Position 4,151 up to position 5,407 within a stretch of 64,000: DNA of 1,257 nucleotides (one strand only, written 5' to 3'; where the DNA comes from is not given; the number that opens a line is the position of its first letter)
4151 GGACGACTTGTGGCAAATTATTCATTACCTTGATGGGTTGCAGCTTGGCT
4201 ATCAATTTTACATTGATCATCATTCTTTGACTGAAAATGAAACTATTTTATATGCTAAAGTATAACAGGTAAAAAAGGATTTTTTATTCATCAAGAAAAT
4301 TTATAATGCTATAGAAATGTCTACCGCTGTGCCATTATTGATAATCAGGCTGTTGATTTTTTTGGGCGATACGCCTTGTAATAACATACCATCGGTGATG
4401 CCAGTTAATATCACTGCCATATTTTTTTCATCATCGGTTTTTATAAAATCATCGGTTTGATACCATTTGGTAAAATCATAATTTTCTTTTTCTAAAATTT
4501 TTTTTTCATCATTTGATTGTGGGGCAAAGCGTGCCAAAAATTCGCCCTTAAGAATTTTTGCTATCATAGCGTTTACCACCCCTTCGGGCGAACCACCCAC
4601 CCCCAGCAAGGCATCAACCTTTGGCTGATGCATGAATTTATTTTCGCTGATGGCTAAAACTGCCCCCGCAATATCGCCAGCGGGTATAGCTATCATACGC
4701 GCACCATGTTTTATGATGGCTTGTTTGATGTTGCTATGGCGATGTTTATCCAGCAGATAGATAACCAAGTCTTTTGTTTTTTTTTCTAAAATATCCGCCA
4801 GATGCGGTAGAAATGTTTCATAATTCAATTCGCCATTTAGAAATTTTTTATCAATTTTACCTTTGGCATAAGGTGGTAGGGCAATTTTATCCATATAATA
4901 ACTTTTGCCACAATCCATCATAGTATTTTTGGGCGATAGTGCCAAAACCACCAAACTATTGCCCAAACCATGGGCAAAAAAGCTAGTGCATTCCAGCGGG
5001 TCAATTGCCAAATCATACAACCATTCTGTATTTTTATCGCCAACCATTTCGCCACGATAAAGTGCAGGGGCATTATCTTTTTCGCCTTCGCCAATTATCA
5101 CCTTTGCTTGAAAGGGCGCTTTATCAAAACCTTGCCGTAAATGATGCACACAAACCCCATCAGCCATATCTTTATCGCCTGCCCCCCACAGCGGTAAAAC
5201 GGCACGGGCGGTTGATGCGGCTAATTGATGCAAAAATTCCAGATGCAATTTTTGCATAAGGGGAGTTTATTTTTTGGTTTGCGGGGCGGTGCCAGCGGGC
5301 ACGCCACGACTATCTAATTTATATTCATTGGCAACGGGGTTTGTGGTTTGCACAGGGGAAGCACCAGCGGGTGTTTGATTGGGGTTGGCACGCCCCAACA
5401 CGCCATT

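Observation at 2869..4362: A 72-bp direct repeat duplicating the glpX 3' end brackets the FkbM methyltransferase gene, the signature of a roughly 1.4-kb insertion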

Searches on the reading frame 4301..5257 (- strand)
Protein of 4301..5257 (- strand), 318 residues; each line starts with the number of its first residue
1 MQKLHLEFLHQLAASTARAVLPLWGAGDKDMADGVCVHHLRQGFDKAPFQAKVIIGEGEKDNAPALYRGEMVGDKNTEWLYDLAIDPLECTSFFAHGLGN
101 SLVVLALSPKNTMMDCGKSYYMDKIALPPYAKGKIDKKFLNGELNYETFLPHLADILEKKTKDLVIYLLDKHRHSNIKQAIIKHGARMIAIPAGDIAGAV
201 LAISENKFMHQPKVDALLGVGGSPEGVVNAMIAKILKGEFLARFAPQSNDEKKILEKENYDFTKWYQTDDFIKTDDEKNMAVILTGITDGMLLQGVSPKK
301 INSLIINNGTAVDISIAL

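Call 10: search_protein_families(library=pfam, proteins=[window:4301-5257:-], max_evalue=0.01)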
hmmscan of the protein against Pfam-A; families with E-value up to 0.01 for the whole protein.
window:4301-5257:- (318 aa): 1 family
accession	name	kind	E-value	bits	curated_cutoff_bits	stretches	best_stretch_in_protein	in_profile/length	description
PF03320.18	FBPase_glpX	-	1.5e-72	244.5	27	1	4-300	3-283/307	Bacterial fructose-1,6-bisphosphatase, glpX-encoded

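Call 11: search_protein_families(library=ncbifam, proteins=[window:4301-5257:-], max_evalue=0.01)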
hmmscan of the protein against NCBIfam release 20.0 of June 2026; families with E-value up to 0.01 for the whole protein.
window:4301-5257:- (318 aa): 1 family
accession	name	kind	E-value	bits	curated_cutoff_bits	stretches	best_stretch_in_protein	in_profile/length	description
TIGR00330.1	glpX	equivalog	3.2e-56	190.9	259.3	1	4-299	5-297/334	class II fructose-bisphosphatase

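Call 12: find_encoding_contigs(protein=window:4301-5257:-, flank=10000, max_places=10)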
Protein window:4301-5257:- (318 aa): no gene with exactly this product is on record in the collection.

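Call 14: find_homologous_proteins(query=window:4301-5257:-, max_evalue=1e-30)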
Query window:4301-5257:- (318 aa): 5095 proteins with E <= 1e-30 among 8000 candidates; the best 120 are listed.
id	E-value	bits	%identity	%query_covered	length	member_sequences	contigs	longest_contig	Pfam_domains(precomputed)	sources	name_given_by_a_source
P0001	3.1e-211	718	100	100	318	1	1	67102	PF03320.19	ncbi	ncbi:MAG: fructose-bisphosphatase class II [Alphaproteobacteria bacterium]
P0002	1.2e-143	496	69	98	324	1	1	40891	PF03320.19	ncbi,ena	-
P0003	6.1e-141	487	69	98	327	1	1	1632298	PF03320.19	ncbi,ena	-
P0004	2.8e-139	482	68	98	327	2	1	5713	PF03320.19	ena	-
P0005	1.8e-136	472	67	98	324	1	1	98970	PF03320.19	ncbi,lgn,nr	ncbi:MAG: fructose-bisphosphatase class II [Hydrotalea sp.]|nr:fructose-bisphosphatase class II [Hyd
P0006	4.1e-103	363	70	72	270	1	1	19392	PF03320.19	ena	-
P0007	9.0e-100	352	53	100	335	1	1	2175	PF03320.19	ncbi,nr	ncbi:MAG: fructose-bisphosphatase class II [Alphaproteobacteria bacterium]|nr:fructose-bisphosphatas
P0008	2.0e-86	308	50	97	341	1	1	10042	PF03320.19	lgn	-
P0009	1.4e-63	233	43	90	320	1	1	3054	PF03320.19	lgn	-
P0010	2.7e-60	222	40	96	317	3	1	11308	PF03320.19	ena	-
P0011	1.0e-55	207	39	94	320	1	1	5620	PF03320.19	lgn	-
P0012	1.3e-53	200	41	86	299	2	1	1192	PF03320.19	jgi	jgi:fructose-1,6-bisphosphatase II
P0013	2.0e-52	196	40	87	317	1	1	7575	PF03320.19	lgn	-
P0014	2.0e-52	196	41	86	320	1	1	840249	PF03320.19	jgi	jgi:fructose-1,6-bisphosphatase II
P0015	2.6e-52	196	39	91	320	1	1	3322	PF03320.19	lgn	-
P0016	3.5e-52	196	39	91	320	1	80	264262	PF03320.19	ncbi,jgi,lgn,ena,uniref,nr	ncbi:class II fructose-bisphosphatase [uncultured Ferrovibrio sp.]|jgi:fructose-1,6-bisphosphatase I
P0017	3.9e-52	196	39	91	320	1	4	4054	PF03320.19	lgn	-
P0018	3.9e-52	195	39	91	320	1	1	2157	PF03320.19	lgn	-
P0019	8.7e-52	194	39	87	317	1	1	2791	PF03320.19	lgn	-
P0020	8.7e-52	194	39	91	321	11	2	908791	PF03320.19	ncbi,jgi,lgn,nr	ncbi:MAG: class II fructose-bisphosphatase [Ferrovibrio sp.]|jgi:fructose-1,6-bisphosphatase II|nr:c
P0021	1.1e-51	194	41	86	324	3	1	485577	PF03320.19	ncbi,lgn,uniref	ncbi:class II fructose-bisphosphatase [Ferrovibrio sp.]|uniref:class II fructose-bisphosphatase n=1 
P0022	1.4e-51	194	36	95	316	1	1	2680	PF03320.19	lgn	-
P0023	2.6e-51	193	39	87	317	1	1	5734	PF03320.19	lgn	-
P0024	2.6e-51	193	40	86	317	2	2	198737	PF03320.19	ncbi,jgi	jgi:fructose-1,6-bisphosphatase II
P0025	2.9e-51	193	39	87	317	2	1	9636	PF03320.19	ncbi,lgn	-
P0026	5.0e-51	192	40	86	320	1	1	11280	PF03320.19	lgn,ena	-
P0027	9.7e-51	191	39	92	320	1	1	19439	PF03320.19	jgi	-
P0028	1.2e-50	191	40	92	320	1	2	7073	PF03320.19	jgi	jgi:fructose-1,6-bisphosphatase II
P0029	1.6e-50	190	38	91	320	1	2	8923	PF03320.19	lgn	-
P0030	1.7e-50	190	40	86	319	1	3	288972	PF03320.19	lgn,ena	-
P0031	2.1e-50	190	39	87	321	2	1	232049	PF03320.19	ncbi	-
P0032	2.3e-50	190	40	86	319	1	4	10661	PF03320.19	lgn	-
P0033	7.0e-50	188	39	92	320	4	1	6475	PF03320.19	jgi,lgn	jgi:fructose-1,6-bisphosphatase II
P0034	9.6e-50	188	41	86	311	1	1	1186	PF03320.19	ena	-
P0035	1.2e-49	187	41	86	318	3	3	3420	PF03320.19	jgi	jgi:fructose-1,6-bisphosphatase II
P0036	1.2e-49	187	38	91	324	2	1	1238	PF03320.19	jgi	jgi:fructose-1,6-bisphosphatase II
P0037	1.5e-49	187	40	86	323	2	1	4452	PF03320.19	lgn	-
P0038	2.2e-49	186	41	85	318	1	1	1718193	PF03320.19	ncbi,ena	-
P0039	2.4e-49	186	39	91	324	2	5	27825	PF03320.19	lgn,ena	-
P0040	7.9e-49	185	37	93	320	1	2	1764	PF03320.19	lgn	-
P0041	8.9e-49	184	38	91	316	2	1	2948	PF03320.19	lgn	-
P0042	1.3e-48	184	40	84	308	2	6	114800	PF03320.19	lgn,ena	-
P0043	1.4e-48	184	40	85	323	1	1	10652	PF03320.19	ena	-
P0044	1.8e-48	183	39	87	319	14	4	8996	PF03320.19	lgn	-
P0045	1.9e-48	183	39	87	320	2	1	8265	PF03320.19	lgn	-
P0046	2.1e-48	183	38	91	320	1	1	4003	PF03320.19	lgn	-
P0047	2.3e-48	183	39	90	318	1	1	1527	PF03320.19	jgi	jgi:fructose-1,6-bisphosphatase II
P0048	2.5e-48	183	39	86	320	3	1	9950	PF03320.19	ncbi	-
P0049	3.2e-48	183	37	95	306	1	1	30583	PF03320.19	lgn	-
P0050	3.3e-48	183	36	95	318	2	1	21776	PF03320.19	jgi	-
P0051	5.6e-48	182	39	86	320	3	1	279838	PF03320.19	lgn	-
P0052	8.8e-48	181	35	99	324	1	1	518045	PF03320.19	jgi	jgi:fructose-1,6-bisphosphatase II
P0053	1.1e-47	181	38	93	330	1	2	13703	PF03320.19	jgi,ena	jgi:fructose-1,6-bisphosphatase II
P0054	1.5e-47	180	38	93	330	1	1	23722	PF03320.19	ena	-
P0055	1.5e-47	180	39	97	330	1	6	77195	PF03320.19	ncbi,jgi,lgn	-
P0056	2.2e-47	180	38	93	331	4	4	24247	PF03320.19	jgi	-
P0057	2.3e-47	180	40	93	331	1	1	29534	PF03320.19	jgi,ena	jgi:fructose-1,6-bisphosphatase II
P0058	2.5e-47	180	38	93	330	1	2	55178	PF03320.19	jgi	jgi:fructose-1,6-bisphosphatase II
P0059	2.7e-47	180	38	93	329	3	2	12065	PF03320.19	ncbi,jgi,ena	-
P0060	2.8e-47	180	39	93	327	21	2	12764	PF03320.19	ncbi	-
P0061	3.7e-47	179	38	94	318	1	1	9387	PF03320.19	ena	-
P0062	4.1e-47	179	39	90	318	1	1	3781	PF03320.19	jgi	jgi:fructose-1,6-bisphosphatase II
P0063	4.8e-47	179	38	93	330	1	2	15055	PF03320.19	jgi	jgi:fructose-1,6-bisphosphatase II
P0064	5.4e-47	179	39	93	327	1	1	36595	PF03320.19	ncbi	-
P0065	6.1e-47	178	39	86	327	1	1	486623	PF03320.19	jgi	jgi:fructose-1,6-bisphosphatase II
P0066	6.4e-47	178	38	93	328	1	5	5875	PF03320.19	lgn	-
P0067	6.8e-47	178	38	90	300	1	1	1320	PF03320.19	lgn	-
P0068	7.7e-47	178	38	93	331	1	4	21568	PF03320.19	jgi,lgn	jgi:fructose-1,6-bisphosphatase II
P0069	8.4e-47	178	37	91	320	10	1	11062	PF03320.19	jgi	-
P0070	1.1e-46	178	39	93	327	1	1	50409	PF03320.19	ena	-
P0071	1.1e-46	178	37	99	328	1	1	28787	PF03320.19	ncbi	-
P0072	1.3e-46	177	38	93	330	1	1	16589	PF03320.19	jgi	jgi:fructose-1,6-bisphosphatase II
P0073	1.5e-46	177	39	93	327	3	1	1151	PF03320.19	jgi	-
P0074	1.6e-46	177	37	93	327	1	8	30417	PF03320.19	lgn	-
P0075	1.9e-46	177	39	86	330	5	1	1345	PF03320.19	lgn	-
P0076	2.2e-46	177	40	86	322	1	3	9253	PF03320.19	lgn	-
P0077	2.3e-46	177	40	86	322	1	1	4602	PF03320.19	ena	-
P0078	2.3e-46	177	37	93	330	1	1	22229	PF03320.19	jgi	jgi:fructose-1,6-bisphosphatase II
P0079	2.3e-46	177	37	93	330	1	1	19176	PF03320.19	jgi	jgi:fructose-1,6-bisphosphatase II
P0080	2.5e-46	176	37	93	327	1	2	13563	PF03320.19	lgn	-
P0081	3.0e-46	176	36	92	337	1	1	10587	PF03320.19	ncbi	-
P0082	3.0e-46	176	39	93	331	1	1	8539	PF03320.19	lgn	-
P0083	3.3e-46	176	37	93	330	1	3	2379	PF03320.19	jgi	jgi:fructose-1,6-bisphosphatase II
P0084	3.3e-46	176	39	86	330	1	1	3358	PF03320.19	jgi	jgi:fructose-1,6-bisphosphatase II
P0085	3.7e-46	176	39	86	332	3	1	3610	PF03320.19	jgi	jgi:fructose-1,6-bisphosphatase II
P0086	3.9e-46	176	38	93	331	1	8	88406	PF03320.19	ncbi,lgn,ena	-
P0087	4.1e-46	176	39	93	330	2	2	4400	PF03320.19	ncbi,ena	-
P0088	6.0e-46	175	39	86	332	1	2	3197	PF03320.19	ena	-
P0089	6.1e-46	175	40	86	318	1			PF03320.19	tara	tara:strand:+ start:389 stop:1345 length:957 start_codon:yes stop_codon:yes gene_type:complete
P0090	6.2e-46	175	36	97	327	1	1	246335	PF03320.19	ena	-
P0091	6.5e-46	175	36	97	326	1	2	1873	PF03320.19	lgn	-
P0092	6.6e-46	175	38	93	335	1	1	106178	PF03320.19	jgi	jgi:fructose-1,6-bisphosphatase II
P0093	6.7e-46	175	38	93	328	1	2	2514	PF03320.19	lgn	-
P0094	7.4e-46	175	37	94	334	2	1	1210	PF03320.19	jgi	jgi:fructose-1,6-bisphosphatase II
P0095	7.5e-46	175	39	93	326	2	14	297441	PF03320.19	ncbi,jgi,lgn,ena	jgi:fructose-1,6-bisphosphatase II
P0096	8.1e-46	175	39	93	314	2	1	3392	PF03320.19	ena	-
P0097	8.1e-46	175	38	93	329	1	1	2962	PF03320.19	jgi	jgi:fructose-1,6-bisphosphatase II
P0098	9.1e-46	175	39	93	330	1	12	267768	PF03320.19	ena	-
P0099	9.3e-46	175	39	93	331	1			PF03320.19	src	-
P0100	9.9e-46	174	36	97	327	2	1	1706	PF03320.19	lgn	-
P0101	1.0e-45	174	37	93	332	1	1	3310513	PF03320.19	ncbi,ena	-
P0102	1.0e-45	174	38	93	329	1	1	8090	PF03320.19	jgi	jgi:fructose-1,6-bisphosphatase II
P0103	1.1e-45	174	38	93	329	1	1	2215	PF03320.19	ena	-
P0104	1.1e-45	174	38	93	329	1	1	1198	PF03320.19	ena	-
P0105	1.3e-45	174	39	86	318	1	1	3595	PF03320.19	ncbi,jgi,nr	ncbi:MAG: fructose,6-bisphosphatase [Actinomycetota bacterium]|jgi:fructose-1,6-bisphosphatase II|nr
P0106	1.3e-45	174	37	93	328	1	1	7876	PF03320.19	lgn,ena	-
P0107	1.4e-45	174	40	86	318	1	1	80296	PF03320.19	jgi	jgi:fructose-1,6-bisphosphatase II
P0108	1.4e-45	174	36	98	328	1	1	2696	PF03320.19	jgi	jgi:fructose-1,6-bisphosphatase II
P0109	1.5e-45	174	38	93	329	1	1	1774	PF03320.19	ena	-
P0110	1.6e-45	174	35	93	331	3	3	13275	PF03320.19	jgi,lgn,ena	-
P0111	1.6e-45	174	36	98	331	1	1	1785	PF03320.19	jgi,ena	-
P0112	1.7e-45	174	36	93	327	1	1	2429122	PF03320.19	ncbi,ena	-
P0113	1.7e-45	174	37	93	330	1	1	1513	PF03320.19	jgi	jgi:fructose-1,6-bisphosphatase II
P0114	1.8e-45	174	38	88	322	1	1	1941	PF03320.19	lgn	-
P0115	1.9e-45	174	37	97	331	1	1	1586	PF03320.19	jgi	jgi:fructose-1,6-bisphosphatase II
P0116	1.9e-45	174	38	93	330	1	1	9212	PF03320.19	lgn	-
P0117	2.0e-45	173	37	93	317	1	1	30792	PF03320.19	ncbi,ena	-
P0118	2.1e-45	173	37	93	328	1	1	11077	PF03320.19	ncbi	-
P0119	2.2e-45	173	38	93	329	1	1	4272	PF03320.19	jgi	-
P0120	2.3e-45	173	36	93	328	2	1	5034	PF03320.19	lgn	-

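Call 15: find_encoding_contigs(protein=P0001, flank=10000, max_places=5)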
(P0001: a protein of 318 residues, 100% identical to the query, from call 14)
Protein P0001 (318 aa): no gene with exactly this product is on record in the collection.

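Call 16: find_encoding_contigs(protein=P0003, flank=10000, max_places=5)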
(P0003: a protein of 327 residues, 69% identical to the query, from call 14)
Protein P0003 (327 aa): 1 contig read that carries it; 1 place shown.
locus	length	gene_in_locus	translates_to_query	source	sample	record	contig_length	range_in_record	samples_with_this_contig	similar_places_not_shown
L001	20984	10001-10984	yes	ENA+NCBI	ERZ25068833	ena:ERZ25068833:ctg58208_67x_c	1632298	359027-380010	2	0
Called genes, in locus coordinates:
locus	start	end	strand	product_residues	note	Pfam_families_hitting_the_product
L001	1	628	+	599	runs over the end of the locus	PF00028:Cadherin (weak)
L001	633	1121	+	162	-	-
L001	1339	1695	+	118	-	-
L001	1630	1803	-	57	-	-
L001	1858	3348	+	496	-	PF00171:Aldedh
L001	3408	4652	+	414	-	PF01053:Cys_Met_Meta_PP, PF00155:Aminotran_1_2 (weak)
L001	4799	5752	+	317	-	PF04055:Radical_SAM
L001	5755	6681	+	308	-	-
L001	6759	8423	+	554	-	PF00884:Sulfatase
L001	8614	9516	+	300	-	-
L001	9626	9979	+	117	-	-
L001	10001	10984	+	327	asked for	PF03320:FBPase_glpX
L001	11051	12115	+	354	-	PF01116:F_bP_aldolase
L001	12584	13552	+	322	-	-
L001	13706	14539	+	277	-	-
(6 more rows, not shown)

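Call 17: find_encoding_contigs(protein=P0002, flank=10000, max_places=5)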
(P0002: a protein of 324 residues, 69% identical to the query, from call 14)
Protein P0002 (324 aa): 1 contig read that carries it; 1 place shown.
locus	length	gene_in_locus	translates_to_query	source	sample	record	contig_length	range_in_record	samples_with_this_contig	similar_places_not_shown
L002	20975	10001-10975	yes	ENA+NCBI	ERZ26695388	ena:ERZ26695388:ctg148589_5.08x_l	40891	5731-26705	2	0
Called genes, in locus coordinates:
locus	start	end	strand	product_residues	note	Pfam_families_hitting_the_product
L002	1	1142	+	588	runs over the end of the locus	PF00028:Cadherin (weak)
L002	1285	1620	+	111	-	-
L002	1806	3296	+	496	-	PF00171:Aldedh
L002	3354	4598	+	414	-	PF01053:Cys_Met_Meta_PP, PF00155:Aminotran_1_2 (weak)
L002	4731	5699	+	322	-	PF04055:Radical_SAM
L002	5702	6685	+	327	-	-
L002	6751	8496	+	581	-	PF00884:Sulfatase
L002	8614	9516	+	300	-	PF13505:OMP_b-brl (weak)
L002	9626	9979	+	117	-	-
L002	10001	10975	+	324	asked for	PF03320:FBPase_glpX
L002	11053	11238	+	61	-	-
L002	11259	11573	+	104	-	-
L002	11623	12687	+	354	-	PF01116:F_bP_aldolase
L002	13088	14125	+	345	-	-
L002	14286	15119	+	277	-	-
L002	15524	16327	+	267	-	-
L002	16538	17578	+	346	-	-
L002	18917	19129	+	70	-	-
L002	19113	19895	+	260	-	-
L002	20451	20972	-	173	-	PF13274:SocA_Panacea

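Call 18: find_encoding_contigs(protein=P0005, flank=10000, max_places=5)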
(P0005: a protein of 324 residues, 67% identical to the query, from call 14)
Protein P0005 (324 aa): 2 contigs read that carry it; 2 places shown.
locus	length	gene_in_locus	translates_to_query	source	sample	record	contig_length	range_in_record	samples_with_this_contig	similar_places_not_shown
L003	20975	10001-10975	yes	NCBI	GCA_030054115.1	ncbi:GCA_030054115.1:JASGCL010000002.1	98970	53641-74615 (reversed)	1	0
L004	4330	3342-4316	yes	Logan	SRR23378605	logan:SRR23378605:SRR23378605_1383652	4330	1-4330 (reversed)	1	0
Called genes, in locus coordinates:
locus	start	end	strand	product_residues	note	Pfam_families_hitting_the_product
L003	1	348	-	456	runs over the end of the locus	PF00483:NTP_transferase (weak), PF12804:NTP_transf_3, PF25084:LbH_EIF2B (faint), PF25087:GMPPB_C (faint), PF00132:Hexapep, PF14602:Hexapep_2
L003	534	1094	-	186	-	PF06114:Peptidase_M78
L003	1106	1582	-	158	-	-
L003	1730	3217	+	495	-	PF00171:Aldedh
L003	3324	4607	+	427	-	PF01053:Cys_Met_Meta_PP, PF00155:Aminotran_1_2 (weak)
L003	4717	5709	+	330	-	PF04055:Radical_SAM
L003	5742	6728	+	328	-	-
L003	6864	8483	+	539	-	PF00884:Sulfatase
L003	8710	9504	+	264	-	-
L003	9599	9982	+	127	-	-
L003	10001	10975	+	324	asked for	PF03320:FBPase_glpX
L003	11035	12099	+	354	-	PF01116:F_bP_aldolase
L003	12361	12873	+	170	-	PF02082:Rrf2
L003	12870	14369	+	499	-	PF19295:SufBD_N, PF01458:SUFBD_core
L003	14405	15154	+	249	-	PF00005:ABC_tran, PF02463:SMC_N (weak), PF13304:AAA_21 (faint)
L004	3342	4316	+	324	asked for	PF03320:FBPase_glpX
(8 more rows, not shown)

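Call 29: list_cluster_members(proteins=[P0001, P0121, P0003, P0005])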
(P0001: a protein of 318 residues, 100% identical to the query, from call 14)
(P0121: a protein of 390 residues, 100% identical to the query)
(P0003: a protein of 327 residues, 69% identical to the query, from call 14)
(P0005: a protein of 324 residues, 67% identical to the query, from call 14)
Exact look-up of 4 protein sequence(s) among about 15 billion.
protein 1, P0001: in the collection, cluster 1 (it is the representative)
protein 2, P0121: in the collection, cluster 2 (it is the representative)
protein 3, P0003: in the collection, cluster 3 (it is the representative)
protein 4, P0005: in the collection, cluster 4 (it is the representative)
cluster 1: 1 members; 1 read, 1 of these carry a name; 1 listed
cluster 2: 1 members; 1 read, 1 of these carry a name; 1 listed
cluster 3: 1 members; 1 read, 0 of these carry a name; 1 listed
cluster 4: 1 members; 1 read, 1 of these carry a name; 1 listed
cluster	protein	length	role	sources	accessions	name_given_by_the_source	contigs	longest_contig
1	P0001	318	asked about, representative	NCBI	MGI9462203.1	MAG: fructose-bisphosphatase class II [Alphaproteobacteria bacterium]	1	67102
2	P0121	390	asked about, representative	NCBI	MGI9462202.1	MAG: FkbM family methyltransferase [Alphaproteobacteria bacterium]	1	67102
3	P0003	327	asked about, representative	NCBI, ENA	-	-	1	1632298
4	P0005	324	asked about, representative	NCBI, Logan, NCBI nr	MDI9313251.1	MAG: fructose-bisphosphatase class II [Hydrotalea sp.] | fructose-bisphosphatase class II [Hydrotalea sp.]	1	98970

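Call 46: find_encoding_contigs(protein=P0006, flank=6000, max_places=3)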
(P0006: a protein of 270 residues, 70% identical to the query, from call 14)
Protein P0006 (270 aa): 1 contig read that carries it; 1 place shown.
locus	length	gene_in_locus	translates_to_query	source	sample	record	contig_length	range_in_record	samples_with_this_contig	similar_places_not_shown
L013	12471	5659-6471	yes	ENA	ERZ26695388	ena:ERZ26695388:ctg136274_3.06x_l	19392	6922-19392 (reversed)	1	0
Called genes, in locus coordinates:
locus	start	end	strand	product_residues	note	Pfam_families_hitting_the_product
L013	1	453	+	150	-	?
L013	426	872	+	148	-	PF01053:Cys_Met_Meta_PP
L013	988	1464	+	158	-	PF04055:Radical_SAM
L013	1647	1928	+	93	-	-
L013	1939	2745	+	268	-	-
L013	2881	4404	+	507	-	PF00884:Sulfatase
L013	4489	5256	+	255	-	-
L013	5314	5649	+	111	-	-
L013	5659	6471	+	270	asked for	PF03320:FBPase_glpX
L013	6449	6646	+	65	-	-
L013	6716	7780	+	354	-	PF01116:F_bP_aldolase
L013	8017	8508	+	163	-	PF02082:Rrf2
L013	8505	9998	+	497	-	PF19295:SufBD_N, PF01458:SUFBD_core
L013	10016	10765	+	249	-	PF00005:ABC_tran, PF02463:SMC_N (faint), PF13304:AAA_21 (faint)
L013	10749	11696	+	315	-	PF01458:SUFBD_core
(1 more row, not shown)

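Call 47: find_encoding_contigs(protein=P0004, flank=6000, max_places=3)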
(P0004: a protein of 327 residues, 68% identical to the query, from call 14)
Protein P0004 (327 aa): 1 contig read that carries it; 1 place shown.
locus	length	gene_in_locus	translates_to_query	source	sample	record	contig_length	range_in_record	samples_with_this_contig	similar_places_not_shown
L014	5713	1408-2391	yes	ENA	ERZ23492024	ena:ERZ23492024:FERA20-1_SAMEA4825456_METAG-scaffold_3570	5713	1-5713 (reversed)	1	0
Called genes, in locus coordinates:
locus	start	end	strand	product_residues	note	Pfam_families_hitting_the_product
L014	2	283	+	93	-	?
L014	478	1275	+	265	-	-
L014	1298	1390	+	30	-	-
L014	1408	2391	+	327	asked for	PF03320:FBPase_glpX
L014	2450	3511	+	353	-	PF01116:F_bP_aldolase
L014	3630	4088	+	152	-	PF02082:Rrf2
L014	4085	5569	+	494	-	PF19295:SufBD_N, PF01458:SUFBD_core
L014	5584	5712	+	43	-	?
